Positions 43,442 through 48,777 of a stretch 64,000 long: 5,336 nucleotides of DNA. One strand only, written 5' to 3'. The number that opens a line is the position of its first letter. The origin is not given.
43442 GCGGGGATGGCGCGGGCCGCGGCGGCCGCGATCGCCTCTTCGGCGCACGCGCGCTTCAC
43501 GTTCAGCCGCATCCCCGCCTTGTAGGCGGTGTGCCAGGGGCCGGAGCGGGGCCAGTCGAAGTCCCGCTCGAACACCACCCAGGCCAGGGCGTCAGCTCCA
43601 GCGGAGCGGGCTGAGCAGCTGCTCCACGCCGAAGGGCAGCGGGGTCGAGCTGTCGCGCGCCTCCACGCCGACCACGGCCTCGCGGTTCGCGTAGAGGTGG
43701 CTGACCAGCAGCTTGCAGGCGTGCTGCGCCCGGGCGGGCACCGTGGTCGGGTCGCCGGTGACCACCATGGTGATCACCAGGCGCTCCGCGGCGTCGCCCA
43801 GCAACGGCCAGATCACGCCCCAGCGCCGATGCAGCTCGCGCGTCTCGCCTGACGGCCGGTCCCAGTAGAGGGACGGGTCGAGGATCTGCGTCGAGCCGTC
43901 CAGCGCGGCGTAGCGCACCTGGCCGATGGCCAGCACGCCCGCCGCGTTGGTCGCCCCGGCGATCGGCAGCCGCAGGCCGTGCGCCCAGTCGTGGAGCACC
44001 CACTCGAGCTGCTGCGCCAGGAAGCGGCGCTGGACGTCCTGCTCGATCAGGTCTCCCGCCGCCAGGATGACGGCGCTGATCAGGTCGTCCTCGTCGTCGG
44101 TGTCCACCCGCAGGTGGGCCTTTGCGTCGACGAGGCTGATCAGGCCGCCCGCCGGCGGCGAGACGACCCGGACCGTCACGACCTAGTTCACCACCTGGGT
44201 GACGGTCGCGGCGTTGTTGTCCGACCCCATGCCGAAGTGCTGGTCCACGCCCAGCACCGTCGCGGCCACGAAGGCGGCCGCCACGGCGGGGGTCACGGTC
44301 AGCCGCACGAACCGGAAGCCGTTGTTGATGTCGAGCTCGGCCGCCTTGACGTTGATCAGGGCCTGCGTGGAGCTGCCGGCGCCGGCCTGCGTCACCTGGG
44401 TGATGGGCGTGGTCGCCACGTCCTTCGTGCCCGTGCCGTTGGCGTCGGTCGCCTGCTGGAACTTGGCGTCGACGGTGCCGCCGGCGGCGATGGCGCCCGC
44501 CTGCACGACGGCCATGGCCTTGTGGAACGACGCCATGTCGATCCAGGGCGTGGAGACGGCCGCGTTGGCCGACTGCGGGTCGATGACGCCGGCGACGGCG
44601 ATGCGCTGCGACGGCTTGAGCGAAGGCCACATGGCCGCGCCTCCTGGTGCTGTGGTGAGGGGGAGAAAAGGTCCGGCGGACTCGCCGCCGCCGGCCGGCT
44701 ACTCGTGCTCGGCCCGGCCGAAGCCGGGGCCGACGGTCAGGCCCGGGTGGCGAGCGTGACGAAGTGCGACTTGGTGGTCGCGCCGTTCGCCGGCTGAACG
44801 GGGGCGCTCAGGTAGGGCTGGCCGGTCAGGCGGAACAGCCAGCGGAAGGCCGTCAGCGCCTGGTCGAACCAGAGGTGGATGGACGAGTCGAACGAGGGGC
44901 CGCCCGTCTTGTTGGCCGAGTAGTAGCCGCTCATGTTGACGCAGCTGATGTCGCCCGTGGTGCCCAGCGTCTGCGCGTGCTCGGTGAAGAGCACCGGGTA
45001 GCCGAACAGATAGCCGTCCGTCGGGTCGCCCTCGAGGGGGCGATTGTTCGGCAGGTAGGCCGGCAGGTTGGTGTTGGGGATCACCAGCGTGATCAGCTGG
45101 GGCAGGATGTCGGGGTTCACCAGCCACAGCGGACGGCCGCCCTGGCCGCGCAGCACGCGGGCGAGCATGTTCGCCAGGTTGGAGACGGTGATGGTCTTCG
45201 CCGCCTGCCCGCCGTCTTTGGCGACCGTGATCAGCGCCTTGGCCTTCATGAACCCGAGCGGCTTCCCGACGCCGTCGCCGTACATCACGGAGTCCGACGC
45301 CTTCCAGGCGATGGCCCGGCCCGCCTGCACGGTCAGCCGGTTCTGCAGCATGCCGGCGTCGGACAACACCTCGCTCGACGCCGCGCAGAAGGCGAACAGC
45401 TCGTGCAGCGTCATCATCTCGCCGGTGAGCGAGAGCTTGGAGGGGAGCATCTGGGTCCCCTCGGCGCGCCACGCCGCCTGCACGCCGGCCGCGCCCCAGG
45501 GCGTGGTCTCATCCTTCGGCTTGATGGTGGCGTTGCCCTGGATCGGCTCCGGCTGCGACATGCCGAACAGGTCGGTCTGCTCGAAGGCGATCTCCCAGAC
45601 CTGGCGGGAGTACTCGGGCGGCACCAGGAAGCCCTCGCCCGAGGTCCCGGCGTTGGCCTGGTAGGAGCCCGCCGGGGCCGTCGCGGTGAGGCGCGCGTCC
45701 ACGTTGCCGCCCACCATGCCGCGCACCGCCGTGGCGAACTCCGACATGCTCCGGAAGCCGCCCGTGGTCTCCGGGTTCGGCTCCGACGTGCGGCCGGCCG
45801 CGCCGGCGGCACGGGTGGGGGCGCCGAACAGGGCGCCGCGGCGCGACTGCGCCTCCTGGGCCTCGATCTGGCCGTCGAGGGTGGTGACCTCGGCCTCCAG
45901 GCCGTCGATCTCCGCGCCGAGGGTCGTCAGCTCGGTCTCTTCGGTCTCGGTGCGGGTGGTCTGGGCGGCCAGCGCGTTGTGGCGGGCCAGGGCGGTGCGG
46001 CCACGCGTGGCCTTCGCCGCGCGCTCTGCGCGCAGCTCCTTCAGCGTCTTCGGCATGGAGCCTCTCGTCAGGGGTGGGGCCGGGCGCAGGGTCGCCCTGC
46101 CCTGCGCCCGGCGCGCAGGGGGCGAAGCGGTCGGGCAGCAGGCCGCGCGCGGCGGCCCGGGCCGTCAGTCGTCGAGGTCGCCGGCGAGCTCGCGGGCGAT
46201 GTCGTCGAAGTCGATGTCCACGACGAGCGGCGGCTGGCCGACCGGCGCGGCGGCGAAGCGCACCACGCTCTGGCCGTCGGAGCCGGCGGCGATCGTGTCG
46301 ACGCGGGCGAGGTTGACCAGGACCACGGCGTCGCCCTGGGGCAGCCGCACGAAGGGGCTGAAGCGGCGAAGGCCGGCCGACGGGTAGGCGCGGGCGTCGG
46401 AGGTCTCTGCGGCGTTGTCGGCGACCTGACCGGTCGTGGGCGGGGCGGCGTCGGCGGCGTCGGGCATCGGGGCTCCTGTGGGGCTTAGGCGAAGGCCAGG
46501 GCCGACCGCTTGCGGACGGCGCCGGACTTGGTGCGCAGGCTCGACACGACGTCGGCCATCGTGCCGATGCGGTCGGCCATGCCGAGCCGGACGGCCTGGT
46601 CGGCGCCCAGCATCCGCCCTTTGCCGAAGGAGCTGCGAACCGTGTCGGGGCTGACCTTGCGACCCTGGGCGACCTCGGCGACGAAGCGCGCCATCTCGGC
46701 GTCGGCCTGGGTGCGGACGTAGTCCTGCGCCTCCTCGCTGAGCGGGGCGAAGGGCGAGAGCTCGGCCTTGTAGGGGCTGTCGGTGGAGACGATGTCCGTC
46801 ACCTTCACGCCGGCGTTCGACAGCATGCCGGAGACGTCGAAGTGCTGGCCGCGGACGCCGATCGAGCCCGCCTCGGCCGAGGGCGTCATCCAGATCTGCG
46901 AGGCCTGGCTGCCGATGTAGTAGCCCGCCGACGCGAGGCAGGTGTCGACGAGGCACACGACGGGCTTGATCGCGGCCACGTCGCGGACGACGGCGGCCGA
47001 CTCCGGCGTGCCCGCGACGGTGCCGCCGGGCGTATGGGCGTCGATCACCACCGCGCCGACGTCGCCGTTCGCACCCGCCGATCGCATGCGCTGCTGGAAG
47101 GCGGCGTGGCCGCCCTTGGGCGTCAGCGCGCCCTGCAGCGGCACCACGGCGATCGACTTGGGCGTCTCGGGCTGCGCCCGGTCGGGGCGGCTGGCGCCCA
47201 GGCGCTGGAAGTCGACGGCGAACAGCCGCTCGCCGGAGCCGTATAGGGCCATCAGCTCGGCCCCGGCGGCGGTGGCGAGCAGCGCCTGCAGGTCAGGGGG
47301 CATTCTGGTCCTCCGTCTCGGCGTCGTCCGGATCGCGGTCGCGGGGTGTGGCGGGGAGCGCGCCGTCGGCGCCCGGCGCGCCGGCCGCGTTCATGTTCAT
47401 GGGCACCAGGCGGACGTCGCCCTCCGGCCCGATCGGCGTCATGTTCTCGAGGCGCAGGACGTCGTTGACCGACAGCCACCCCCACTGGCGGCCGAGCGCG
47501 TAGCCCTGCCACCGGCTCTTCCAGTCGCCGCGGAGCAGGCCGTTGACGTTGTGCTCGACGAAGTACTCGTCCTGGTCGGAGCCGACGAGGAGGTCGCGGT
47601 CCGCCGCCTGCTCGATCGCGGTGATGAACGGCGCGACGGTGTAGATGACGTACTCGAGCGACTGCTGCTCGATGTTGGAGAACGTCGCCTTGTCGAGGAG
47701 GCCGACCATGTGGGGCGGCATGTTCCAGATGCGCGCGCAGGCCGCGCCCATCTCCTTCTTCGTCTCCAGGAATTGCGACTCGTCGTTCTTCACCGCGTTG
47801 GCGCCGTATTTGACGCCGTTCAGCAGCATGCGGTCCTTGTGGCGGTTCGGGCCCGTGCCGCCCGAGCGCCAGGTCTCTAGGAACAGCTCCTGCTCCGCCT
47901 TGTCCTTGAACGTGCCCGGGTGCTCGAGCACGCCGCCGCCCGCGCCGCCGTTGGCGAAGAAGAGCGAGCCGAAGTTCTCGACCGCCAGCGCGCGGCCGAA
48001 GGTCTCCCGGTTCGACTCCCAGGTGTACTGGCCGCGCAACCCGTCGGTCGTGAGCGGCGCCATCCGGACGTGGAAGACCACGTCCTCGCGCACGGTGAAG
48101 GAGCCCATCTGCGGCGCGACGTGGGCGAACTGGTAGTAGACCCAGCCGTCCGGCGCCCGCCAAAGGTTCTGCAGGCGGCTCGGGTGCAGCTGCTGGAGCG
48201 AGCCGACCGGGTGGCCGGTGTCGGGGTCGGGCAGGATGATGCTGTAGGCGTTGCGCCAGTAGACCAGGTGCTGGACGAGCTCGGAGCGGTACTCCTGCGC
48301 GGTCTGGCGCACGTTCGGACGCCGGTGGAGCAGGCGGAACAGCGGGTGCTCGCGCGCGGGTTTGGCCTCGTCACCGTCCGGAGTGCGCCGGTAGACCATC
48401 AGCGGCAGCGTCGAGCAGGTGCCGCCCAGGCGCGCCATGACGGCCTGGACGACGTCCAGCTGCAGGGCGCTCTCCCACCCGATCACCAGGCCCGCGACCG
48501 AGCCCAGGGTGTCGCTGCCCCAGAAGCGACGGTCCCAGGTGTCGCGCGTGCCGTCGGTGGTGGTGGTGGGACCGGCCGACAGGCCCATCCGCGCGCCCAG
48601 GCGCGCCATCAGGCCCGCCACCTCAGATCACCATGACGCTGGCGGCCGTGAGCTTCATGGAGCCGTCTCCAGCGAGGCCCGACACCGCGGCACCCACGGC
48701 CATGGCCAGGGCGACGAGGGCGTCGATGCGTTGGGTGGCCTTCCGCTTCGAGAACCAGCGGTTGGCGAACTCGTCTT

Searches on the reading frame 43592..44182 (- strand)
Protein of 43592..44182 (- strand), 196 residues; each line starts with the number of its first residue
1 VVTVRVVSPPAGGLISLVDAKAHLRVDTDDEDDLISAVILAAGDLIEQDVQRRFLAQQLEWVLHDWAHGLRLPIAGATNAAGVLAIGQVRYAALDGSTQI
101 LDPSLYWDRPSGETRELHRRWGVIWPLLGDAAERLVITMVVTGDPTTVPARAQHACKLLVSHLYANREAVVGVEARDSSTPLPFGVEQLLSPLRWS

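Call 28: search_protein_families(library=phrogs, max_evalue=0.00001, proteins=[window:43592-44182:-])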
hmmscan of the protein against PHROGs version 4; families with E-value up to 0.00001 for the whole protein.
window:43592-44182:- (196 aa): 2 families
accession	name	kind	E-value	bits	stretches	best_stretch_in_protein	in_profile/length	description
phrog_40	-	connector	3.2e-23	83.2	2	128-195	65-132/201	head-tail adaptor Ad1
phrog_442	-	connector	9.5e-17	62.2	1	3-194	76-261/270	head-tail adaptor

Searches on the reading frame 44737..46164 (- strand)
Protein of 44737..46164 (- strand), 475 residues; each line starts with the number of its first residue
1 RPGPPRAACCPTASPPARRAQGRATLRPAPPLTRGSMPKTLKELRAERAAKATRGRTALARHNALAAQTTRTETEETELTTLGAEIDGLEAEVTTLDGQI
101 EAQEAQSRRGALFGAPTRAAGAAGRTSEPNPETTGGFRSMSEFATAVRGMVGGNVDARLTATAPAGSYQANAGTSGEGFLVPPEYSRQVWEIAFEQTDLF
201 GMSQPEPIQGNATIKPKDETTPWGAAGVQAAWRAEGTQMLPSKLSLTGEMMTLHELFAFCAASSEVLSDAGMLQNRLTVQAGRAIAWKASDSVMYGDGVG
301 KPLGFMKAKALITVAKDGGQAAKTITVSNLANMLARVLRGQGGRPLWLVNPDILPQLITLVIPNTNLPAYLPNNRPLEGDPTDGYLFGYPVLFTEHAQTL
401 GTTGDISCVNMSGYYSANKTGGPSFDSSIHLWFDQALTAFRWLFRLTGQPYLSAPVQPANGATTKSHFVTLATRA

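Call 28: search_protein_families(library=phrogs, max_evalue=0.00001, proteins=[window:44737-46164:-])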
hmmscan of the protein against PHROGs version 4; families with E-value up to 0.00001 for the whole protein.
window:44737-46164:- (475 aa): 1 family
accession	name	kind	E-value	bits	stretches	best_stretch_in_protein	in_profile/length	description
phrog_10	-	head and packaging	2e-37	130.6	1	35-465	259-639/752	major head protein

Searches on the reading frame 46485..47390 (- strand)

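Call 28: search_protein_families(library=phrogs, max_evalue=0.00001, proteins=[window:46485-47390:-])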
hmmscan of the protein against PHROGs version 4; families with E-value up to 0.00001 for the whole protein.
window:46485-47390:- (301 aa): 3 families
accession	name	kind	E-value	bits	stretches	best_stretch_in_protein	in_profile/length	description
phrog_53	-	head and packaging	9.1e-54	184.6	1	66-289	61-292/583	head maturation protease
phrog_33023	-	unknown function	1.3e-19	71.3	1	104-287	104-286/507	-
phrog_4759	-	unknown function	8.9e-08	33.1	1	80-193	82-205/209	-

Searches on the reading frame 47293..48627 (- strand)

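Call 28: search_protein_families(library=phrogs, max_evalue=0.00001, proteins=[window:47293-48627:-])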
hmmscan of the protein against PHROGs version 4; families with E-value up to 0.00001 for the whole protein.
window:47293-48627:- (444 aa): 7 families
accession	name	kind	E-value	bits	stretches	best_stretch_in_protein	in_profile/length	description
phrog_12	-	head and packaging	1.4e-78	266.5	1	49-435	85-452/646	portal protein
phrog_5929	-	head and packaging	3.4e-52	178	1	215-413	3-200/228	portal protein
phrog_2662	-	head and packaging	1.5e-51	176.8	1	56-437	66-444/717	portal protein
phrog_11323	-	unknown function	8.6e-39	133.6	1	307-414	1-108/130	-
phrog_2271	-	head and packaging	5.1e-14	52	1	96-400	90-387/859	portal protein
phrog_21454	-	unknown function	4.4e-08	33.7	1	233-400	1-164/320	-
phrog_4891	-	unknown function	9.7e-07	30.3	1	374-440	2-67/71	-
